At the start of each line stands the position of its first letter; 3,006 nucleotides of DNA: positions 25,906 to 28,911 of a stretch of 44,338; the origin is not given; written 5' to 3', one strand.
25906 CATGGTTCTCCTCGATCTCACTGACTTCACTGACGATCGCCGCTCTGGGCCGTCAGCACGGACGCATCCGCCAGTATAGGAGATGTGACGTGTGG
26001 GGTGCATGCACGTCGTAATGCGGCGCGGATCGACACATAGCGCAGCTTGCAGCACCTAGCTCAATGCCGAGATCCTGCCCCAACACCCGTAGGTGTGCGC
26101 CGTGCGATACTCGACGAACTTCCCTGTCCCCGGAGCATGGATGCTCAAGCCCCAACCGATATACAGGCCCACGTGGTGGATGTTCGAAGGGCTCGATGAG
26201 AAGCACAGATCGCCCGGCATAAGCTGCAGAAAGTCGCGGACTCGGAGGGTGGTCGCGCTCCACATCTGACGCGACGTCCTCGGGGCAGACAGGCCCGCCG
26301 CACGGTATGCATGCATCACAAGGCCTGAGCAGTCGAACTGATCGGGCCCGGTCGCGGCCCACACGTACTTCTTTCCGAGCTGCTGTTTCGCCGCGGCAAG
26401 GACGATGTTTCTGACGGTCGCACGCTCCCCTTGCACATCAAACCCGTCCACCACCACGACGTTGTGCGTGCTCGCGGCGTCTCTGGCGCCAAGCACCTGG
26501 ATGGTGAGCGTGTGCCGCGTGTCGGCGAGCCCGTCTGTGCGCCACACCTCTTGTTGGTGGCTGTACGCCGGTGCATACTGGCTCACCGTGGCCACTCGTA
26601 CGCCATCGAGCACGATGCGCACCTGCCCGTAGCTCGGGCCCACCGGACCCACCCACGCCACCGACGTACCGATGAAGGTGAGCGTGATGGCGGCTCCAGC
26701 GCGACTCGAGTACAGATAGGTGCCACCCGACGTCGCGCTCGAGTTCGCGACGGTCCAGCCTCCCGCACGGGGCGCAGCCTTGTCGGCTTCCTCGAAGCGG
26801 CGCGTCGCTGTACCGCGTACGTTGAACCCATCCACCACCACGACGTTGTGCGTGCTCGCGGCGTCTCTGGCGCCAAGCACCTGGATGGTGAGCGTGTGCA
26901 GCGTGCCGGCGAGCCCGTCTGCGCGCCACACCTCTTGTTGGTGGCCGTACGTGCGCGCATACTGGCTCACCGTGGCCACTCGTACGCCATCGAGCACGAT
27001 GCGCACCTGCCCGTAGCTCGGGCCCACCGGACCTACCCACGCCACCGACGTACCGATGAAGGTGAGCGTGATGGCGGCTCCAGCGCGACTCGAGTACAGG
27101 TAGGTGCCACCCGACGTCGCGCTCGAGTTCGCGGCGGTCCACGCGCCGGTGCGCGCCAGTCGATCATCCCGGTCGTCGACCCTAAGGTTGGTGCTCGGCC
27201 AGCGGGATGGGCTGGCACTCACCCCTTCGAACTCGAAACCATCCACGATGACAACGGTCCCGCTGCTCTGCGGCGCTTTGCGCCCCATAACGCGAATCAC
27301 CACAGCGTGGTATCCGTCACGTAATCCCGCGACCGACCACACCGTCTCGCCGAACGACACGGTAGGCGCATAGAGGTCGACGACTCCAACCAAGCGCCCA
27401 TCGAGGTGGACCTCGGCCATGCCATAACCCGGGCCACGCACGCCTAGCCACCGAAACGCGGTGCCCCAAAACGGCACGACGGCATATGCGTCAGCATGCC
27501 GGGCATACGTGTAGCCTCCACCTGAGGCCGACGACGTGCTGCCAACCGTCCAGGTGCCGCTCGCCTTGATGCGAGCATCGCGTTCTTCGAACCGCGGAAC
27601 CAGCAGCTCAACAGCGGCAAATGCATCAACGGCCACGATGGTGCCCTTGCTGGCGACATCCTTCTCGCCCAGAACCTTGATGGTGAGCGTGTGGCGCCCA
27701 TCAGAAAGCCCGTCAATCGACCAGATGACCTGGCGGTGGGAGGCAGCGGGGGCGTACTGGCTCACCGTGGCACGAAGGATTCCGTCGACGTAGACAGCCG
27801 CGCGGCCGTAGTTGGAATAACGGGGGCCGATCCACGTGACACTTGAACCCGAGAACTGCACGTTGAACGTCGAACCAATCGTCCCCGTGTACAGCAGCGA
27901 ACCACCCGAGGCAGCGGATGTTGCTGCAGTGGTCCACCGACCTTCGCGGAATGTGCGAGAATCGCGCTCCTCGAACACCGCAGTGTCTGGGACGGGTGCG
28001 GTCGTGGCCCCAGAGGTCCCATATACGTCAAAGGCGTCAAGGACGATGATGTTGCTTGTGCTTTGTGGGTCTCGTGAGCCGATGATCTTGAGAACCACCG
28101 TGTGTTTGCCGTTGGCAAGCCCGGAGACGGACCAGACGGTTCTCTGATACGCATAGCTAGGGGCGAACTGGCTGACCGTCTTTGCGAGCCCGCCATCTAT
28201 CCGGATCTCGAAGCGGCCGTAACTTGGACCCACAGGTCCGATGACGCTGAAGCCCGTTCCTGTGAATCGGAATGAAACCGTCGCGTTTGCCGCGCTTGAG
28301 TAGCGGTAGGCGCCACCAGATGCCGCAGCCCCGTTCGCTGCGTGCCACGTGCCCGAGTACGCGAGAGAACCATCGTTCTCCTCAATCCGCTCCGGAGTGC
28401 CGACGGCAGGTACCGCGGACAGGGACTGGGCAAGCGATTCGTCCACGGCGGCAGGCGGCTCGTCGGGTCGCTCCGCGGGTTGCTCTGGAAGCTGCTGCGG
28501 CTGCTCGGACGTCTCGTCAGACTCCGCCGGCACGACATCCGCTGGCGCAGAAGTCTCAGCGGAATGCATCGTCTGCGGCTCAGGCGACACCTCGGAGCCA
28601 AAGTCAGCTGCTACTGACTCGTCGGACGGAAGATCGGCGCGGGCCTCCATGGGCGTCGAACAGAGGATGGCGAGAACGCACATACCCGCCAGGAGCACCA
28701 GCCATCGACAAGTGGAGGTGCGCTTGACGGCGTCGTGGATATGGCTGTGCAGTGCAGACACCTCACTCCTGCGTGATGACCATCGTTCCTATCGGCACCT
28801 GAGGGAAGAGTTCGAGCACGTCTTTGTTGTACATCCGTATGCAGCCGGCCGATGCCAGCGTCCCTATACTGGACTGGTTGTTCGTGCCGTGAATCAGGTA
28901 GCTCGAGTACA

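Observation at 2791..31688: Module-bearing hydrolases are interleaved with a glycopolymer biosynthesis locus and an LCP ligase: possible cognate anchor/ligand system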

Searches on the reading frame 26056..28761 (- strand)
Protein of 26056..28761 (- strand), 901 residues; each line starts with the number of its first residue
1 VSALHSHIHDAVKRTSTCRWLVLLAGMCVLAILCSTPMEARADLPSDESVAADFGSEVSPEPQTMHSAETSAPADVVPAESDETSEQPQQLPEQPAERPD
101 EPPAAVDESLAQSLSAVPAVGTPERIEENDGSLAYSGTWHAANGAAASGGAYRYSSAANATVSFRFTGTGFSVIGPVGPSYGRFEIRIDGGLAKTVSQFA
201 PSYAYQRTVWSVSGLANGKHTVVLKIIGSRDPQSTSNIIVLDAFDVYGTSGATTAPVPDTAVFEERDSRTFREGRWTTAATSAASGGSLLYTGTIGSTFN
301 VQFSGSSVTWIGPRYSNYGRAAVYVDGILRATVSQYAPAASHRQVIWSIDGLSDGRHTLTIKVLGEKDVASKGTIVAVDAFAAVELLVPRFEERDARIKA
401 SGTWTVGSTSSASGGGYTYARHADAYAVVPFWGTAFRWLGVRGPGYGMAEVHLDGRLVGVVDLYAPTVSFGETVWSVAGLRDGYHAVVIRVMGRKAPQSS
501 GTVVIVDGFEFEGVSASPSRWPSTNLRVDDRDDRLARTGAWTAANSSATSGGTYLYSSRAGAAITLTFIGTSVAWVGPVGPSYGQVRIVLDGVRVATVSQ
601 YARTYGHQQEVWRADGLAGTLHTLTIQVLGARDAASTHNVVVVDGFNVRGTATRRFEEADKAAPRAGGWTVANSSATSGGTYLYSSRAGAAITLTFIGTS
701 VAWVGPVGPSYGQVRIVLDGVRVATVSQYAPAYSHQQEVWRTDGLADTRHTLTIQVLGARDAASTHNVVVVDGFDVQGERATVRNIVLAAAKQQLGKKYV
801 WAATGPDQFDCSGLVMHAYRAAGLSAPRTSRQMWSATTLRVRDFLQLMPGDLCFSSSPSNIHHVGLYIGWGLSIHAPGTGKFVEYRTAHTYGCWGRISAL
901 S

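Call 8: search_protein_families(library=pfam, proteins=[window:26056-28761:-], max_evalue=0.01)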
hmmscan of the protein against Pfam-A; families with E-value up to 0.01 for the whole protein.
window:26056-28761:- (901 aa): 3 families
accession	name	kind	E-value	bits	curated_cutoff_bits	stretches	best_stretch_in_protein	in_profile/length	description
PF00877.26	NLPC_P60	-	2.6e-19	69.6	23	1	796-889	1-92/105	NlpC/P60 family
PF17996.7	CE2_N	-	3e-16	59.9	27.9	1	157-224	17-80/108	Carbohydrate esterase 2 N-terminal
PF08803.17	ydhR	-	0.0028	18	27.1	0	540-563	37-60/96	Putative mono-oxygenase ydhR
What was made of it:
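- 26095..26376 (-): NlpC/P60 catalytic domain. call 8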

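Call 27: find_encoding_contigs(protein=window:26056-28761:-, flank=3000, max_places=5)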
Protein window:26056-28761:- (901 aa): no gene with exactly this product is on record in the collection.

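Call 28: find_homologous_proteins(query=window:26056-28761:-, max_evalue=1e-10)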
Query window:26056-28761:- (901 aa): 156 proteins with E <= 1e-10 among 8000 candidates; the best 120 are listed.
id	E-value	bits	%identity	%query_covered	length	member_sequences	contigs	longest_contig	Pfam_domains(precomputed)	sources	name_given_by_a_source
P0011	0.0e+0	2016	100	100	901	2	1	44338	PF00877.26,PF17996.8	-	-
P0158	0.0e+0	1281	68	93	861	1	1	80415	PF00877.26,PF17996.8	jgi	-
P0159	0.0e+0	1161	62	92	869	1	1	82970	PF00877.26,PF17996.8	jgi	jgi:cell wall-associated NlpC family hydrolase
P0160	0.0e+0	1133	59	97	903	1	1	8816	PF00877.26,PF17996.8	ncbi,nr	ncbi:MAG: C40 family peptidase [Coriobacteriia bacterium]|nr:C40 family peptidase [Coriobacteriia ba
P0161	0.0e+0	1055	55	97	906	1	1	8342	PF00877.26,PF17996.8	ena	-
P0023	6.6e-288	976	65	53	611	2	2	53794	PF00877.26,PF17996.8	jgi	jgi:cell wall-associated NlpC family hydrolase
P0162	2.2e-265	901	54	65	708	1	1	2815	PF00877.26,PF17996.8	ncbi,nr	ncbi:MAG TPA: NlpC/P60 family protein, partial [Desulfobacterales bacterium]|nr:NlpC/P60 family prot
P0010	1.4e-224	766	37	85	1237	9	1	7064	PF00877.26,PF17996.8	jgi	jgi:cell wall-associated NlpC family hydrolase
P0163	4.0e-214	732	46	86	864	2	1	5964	PF00877.26,PF17996.8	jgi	jgi:hypothetical protein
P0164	4.0e-210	718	44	93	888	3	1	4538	PF00877.26,PF17996.8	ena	-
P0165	3.6e-192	659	42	74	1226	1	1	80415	PF08486.16,PF17996.8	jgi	-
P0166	2.4e-183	630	41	74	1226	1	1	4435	PF08486.16,PF17996.8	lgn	-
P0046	5.8e-158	546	33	73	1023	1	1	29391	PF17996.8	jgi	jgi:hypothetical protein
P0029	2.0e-152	527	35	86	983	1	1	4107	PF00877.26,PF17996.8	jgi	jgi:cell wall-associated NlpC family hydrolase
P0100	7.1e-137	476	47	55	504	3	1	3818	PF00877.26,PF17996.8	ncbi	-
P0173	4.3e-90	321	32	56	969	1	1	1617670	PF01833.31,PF17996.8,PF00082.28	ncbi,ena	-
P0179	1.1e-83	300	36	56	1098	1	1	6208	PF00877.26,PF01833.31,PF04122.18,PF17996.8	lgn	-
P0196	4.1e-43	166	41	28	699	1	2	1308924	PF08486.16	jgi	jgi:SpoIID/LytB domain protein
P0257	3.0e-21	93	37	26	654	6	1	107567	PF01183.27,PF18998.7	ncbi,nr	ncbi:MAG: lysozyme [Actinomycetota bacterium]|nr:lysozyme [Actinomycetota bacterium]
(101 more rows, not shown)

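Call 30: find_encoding_contigs(protein=P0158, flank=10000, max_places=3)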
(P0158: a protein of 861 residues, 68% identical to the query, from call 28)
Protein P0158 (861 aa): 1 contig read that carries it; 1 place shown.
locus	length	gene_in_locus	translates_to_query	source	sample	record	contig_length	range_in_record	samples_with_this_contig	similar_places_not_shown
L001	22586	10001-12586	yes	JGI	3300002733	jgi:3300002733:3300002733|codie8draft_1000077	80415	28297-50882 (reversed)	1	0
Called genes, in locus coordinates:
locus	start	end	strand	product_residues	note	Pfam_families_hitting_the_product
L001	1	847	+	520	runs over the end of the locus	PF02874:ATP-synt_ab_N, PF00006:ATP-synt_ab, PF00306:ATP-synt_ab_C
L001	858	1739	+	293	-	PF00231:ATP-synt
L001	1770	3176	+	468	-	PF02874:ATP-synt_ab_N, PF00006:ATP-synt_ab, PF22919:ATP-synt_VA_C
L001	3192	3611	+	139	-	PF02823:ATP-synt_DE_N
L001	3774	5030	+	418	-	PF00275:EPSP_synthase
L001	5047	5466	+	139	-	PF22817:ApeP-like (weak), PF07977:FabA, PF22818:ApeI-like, PF01575:MaoC_dehydratas (faint)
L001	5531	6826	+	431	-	PF03446:NAD_binding_2, PF03721:UDPG_MGDP_dh_N, PF00984:UDPG_MGDP_dh, PF03720:UDPG_MGDP_dh_C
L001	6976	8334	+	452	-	PF03816:LytR_cpsA_psr, PF13399:LytR_C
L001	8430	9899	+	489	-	PF17996:CE2_N (faint), PF03734:YkuD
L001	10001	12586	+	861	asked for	PF17996:CE2_N (faint), PF00877:NLPC_P60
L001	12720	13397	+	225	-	PF12804:NTP_transf_3, PF20202:DUF6564 (weak)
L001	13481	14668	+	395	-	PF13439:Glyco_transf_4, PF13579:Glyco_trans_4_4, PF20706:GT4-conflict, PF00534:Glycos_transf_1, PF13692:Glyco_trans_1_4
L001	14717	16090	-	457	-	PF01943:Polysacc_synt, PF13440:Polysacc_synt_3, PF03023:MurJ (weak)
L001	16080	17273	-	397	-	PF04464:Glyphos_transf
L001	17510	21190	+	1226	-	PF17996:CE2_N (faint), PF08486:SpoIID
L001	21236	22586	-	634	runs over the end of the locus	PF13727:CoA_binding_3, PF13460:NAD_binding_10 (faint), PF04321:RmlD_sub_bind, PF08659:KR (weak), PF01073:3Beta_HSD, PF01370:Epimerase, PF02719:Polysacc_synt_2, PF16363:GDP_Man_Dehyd, +1 more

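Call 31: find_encoding_contigs(protein=P0159, flank=10000, max_places=3)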
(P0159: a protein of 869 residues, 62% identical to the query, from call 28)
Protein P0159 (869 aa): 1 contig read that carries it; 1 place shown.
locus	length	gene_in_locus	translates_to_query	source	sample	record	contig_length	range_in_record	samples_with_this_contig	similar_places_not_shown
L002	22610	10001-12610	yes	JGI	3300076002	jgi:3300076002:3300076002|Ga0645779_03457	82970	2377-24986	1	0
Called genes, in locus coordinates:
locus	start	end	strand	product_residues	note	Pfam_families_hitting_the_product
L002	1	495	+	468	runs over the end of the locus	PF02874:ATP-synt_ab_N, PF00006:ATP-synt_ab, PF22919:ATP-synt_VA_C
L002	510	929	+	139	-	PF02823:ATP-synt_DE_N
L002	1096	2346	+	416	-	PF00275:EPSP_synthase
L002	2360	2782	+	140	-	PF07977:FabA, PF22818:ApeI-like, PF01575:MaoC_dehydratas (faint)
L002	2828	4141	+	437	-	PF03446:NAD_binding_2 (weak), PF03721:UDPG_MGDP_dh_N, PF00984:UDPG_MGDP_dh, PF03720:UDPG_MGDP_dh_C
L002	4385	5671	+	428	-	PF03816:LytR_cpsA_psr, PF13399:LytR_C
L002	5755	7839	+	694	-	PF17996:CE2_N (faint), PF01522:Polysacc_deac_1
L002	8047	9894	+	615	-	PF17996:CE2_N (faint), PF03734:YkuD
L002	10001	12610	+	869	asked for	PF17996:CE2_N (faint), PF00877:NLPC_P60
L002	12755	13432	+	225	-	PF01128:IspD (weak), PF12804:NTP_transf_3, PF20202:DUF6564 (weak)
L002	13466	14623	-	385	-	PF13439:Glyco_transf_4, PF13477:Glyco_trans_4_2 (weak), PF13579:Glyco_trans_4_4, PF20706:GT4-conflict, PF00534:Glycos_transf_1, PF13692:Glyco_trans_1_4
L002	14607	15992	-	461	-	PF01943:Polysacc_synt, PF13440:Polysacc_synt_3, PF03023:MurJ (weak)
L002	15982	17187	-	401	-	PF04464:Glyphos_transf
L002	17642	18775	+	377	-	PF13439:Glyco_transf_4, PF13579:Glyco_trans_4_4, PF00534:Glycos_transf_1, PF13692:Glyco_trans_1_4, PF13524:Glyco_trans_1_2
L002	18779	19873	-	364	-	PF02350:Epimerase_2, PF13579:Glyco_trans_4_4 (weak)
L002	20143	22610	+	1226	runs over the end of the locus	PF17996:CE2_N (faint), PF08486:SpoIID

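Call 33: find_encoding_contigs(protein=P0173, flank=10000, max_places=3)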
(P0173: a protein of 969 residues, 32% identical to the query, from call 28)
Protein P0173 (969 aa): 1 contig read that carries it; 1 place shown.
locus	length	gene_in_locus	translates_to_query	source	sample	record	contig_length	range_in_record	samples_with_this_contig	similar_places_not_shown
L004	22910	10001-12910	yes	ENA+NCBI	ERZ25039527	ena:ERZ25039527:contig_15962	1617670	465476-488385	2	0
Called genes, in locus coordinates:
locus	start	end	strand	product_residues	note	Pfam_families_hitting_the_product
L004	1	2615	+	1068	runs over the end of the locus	PF17996:CE2_N (faint)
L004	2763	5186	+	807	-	PF17996:CE2_N (faint)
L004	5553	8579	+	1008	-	PF17996:CE2_N (faint)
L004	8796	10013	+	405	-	PF00082:Peptidase_S8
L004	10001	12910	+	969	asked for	PF00082:Peptidase_S8 (weak), PF17996:CE2_N (faint), PF01833:TIG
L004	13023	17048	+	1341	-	PF07676:PD40 (faint), PF26549:Tricorn_N (faint), PF17996:CE2_N (faint), PF01833:TIG, PF18500:CadC_C1 (faint)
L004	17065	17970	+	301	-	PF01520:Amidase_3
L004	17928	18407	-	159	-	PF03479:PCC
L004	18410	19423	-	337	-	-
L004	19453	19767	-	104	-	-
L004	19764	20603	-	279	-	-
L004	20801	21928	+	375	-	PF00155:Aminotran_1_2, PF00266:Aminotran_5 (faint), PF01053:Cys_Met_Meta_PP (weak), PF01041:DegT_DnrJ_EryC1 (weak)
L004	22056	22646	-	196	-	PF01243:PNPOx_N, PF12900:Pyridox_ox_2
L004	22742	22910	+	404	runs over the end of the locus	PF01676:Metalloenzyme, PF10143:PhosphMutase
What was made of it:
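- L004 has five module proteins in a row without such genes (call 33).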

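Call 38: search_protein_families(library=ncbifam, proteins=[window:26056-28761:-], max_evalue=0.01)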
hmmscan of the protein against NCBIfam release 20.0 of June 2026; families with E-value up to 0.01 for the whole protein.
window:26056-28761:- (901 aa): 7 families
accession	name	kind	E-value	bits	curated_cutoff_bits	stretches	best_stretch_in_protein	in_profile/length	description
NF038345.1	wall_hydro_RipC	exception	1.9e-19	70.3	425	1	780-883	247-346/362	peptidoglycan hydrolase RipC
NF010495.0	PRK13914.1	equivalog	4e-19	68.9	647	1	782-896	364-473/481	invasion associated endopeptidase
NF046048.1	NlpC_P60_DIP1281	equivalog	1.2e-08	34.2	517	1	809-884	498-570/587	DIP1281 family NlpC/P60 protein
NF033743.1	NlpC_inact_RipD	exception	7.4e-07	28.8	215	1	802-876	86-157/181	NlpC/P60 family peptidoglycan-binding protein RipD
NF033742.1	NlpC_p60_RipB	exception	3.1e-06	27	335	1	757-885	51-188/206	NlpC/P60 family peptidoglycan endopeptidase RipB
NF008096.1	PRK10838.1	equivalog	0.00014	21.7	186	1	787-877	71-160/189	bifunctional murein DD-endopeptidase/murein LD-carboxypeptidase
TIGR01965.1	VCBS_repeat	domain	0.00051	20.2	15.5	0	613-637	65-86/99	VCBS domain-containing protein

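Call 57: find_encoding_contigs(protein=P0257, flank=10000, max_places=2)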
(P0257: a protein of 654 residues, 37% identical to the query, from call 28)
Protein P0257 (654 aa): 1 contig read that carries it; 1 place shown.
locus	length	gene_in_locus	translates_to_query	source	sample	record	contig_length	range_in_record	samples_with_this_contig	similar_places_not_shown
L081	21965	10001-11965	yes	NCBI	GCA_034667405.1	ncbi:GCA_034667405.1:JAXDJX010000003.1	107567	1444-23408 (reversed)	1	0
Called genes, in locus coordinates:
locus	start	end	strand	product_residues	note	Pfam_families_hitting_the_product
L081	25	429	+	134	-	-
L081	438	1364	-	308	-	PF01633:Choline_kinase, PF01636:APH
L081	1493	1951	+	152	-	-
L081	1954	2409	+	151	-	PF04134:DCC1-like (weak)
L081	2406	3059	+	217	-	PF00440:TetR_N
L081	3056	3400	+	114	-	-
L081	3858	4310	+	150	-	PF00756:Esterase, PF12146:Hydrolase_4 (weak)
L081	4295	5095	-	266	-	PF00561:Abhydrolase_1, PF12146:Hydrolase_4 (faint), PF12697:Abhydrolase_6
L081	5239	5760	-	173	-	PF10604:Polyketide_cyc2 (weak), PF08327:AHSA1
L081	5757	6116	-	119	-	PF12840:HTH_20, PF01022:HTH_5 (faint)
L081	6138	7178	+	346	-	PF13439:Glyco_transf_4 (weak), PF00534:Glycos_transf_1, PF13692:Glyco_trans_1_4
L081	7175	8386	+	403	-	PF00150:Cellulase (weak)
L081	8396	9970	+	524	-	PF13091:PLDc_2 (faint), PF00614:PLDc (faint)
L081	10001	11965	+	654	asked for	PF01183:Glyco_hydro_25, PF18998:Flg_new_2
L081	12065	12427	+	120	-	-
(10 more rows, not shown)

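Call 58: find_encoding_contigs(protein=P0196, flank=10000, max_places=2)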
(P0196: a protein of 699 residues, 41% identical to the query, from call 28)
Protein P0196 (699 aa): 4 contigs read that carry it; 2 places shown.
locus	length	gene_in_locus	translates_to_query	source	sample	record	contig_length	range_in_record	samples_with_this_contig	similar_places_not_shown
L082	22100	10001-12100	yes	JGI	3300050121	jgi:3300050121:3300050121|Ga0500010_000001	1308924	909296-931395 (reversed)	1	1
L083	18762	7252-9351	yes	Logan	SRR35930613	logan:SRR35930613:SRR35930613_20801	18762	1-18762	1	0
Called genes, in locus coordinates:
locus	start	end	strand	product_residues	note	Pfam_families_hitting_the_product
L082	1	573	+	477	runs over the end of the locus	PF02874:ATP-synt_ab_N, PF00006:ATP-synt_ab, PF22919:ATP-synt_VA_C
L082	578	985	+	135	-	PF02823:ATP-synt_DE_N, PF00401:ATP-synt_DE (weak)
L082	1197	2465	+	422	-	PF00275:EPSP_synthase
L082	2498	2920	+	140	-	PF07977:FabA, PF22818:ApeI-like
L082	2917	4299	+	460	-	PF13579:Glyco_trans_4_4, PF13439:Glyco_transf_4, PF13692:Glyco_trans_1_4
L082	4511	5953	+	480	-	PF03816:LytR_cpsA_psr, PF13399:LytR_C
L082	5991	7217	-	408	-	PF13439:Glyco_transf_4, PF13579:Glyco_trans_4_4, PF00534:Glycos_transf_1, PF13692:Glyco_trans_1_4, PF13524:Glyco_trans_1_2 (weak)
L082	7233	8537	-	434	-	PF03721:UDPG_MGDP_dh_N, PF00984:UDPG_MGDP_dh, PF03720:UDPG_MGDP_dh_C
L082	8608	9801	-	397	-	PF13439:Glyco_transf_4, PF13579:Glyco_trans_4_4, PF00534:Glycos_transf_1, PF13692:Glyco_trans_1_4, PF13524:Glyco_trans_1_2 (weak)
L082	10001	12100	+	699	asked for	PF08486:SpoIID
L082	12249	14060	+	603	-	PF00664:ABC_membrane, PF00005:ABC_tran, PF02463:SMC_N (faint), PF13304:AAA_21 (faint)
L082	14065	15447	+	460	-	-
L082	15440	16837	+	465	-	PF04932:Wzy_C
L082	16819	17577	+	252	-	-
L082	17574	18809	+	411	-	PF13579:Glyco_trans_4_4, PF13439:Glyco_transf_4, PF13477:Glyco_trans_4_2 (faint), PF20706:GT4-conflict, PF00534:Glycos_transf_1, PF13692:Glyco_trans_1_4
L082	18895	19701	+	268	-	PF01048:PNP_UDP_1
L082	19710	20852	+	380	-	PF13439:Glyco_transf_4, PF13579:Glyco_trans_4_4, PF00534:Glycos_transf_1, PF13692:Glyco_trans_1_4, PF13524:Glyco_trans_1_2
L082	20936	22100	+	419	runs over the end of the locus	PF05221:AdoHcyase, PF00670:AdoHcyase_NAD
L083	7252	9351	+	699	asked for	PF08486:SpoIID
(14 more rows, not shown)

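Call 69: search_protein_families(library=pfam, proteins=[P0179, L002:5755-7839:+, L082:10001-12100:+], max_evalue=0.001)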
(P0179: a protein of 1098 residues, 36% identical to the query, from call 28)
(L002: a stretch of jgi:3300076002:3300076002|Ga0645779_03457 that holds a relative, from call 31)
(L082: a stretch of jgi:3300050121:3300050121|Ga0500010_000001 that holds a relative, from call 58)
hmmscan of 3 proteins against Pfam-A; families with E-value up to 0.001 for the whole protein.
P0179 (1098 aa): 4 families
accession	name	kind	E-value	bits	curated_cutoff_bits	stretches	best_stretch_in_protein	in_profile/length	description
PF00877.26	NLPC_P60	-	2e-24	86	23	1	466-561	1-94/105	NlpC/P60 family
PF17996.7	CE2_N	-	5e-16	59.2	27.9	0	866-940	10-80/108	Carbohydrate esterase 2 N-terminal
PF04122.17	CW_binding_2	-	8.2e-12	46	24.9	1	138-196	2-47/73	Cell wall binding domain 2 (CWB2)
PF01833.30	TIG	-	2.6e-09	37.4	20.9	1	361-432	4-73/84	IPT/TIG domain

L002:5755-7839:+ (694 aa): 5 families
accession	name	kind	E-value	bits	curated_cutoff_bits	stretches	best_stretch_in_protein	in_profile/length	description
PF01522.26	Polysacc_deac_1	-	4.5e-35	120.7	23.1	1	506-624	6-123/124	Polysaccharide deacetylase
PF17996.7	CE2_N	-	1.3e-09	38.6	27.9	0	266-333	18-81/108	Carbohydrate esterase 2 N-terminal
PF17957.7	Big_7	-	0.00012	23.1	24.1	0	293-332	36-70/70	Bacterial Ig domain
PF01609.27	DDE_Tnp_1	-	0.00032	21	23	0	221-246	150-176/200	Transposase DDE domain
PF01571.26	GCV_T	-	0.00035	20.4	25.6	0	306-348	23-67/255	Aminomethyltransferase folate-binding domain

L082:10001-12100:+ (699 aa): 2 families
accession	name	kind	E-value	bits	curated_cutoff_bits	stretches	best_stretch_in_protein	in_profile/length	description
PF08486.15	SpoIID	-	5.7e-24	85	23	1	208-297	4-97/97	Stage II sporulation protein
PF17996.7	CE2_N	-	0.00054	20.4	27.9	0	467-519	16-68/108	Carbohydrate esterase 2 N-terminal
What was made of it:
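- P0179 carries both one CWB2 repeat and modules, so the two are not strictly alternatives (call 69).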
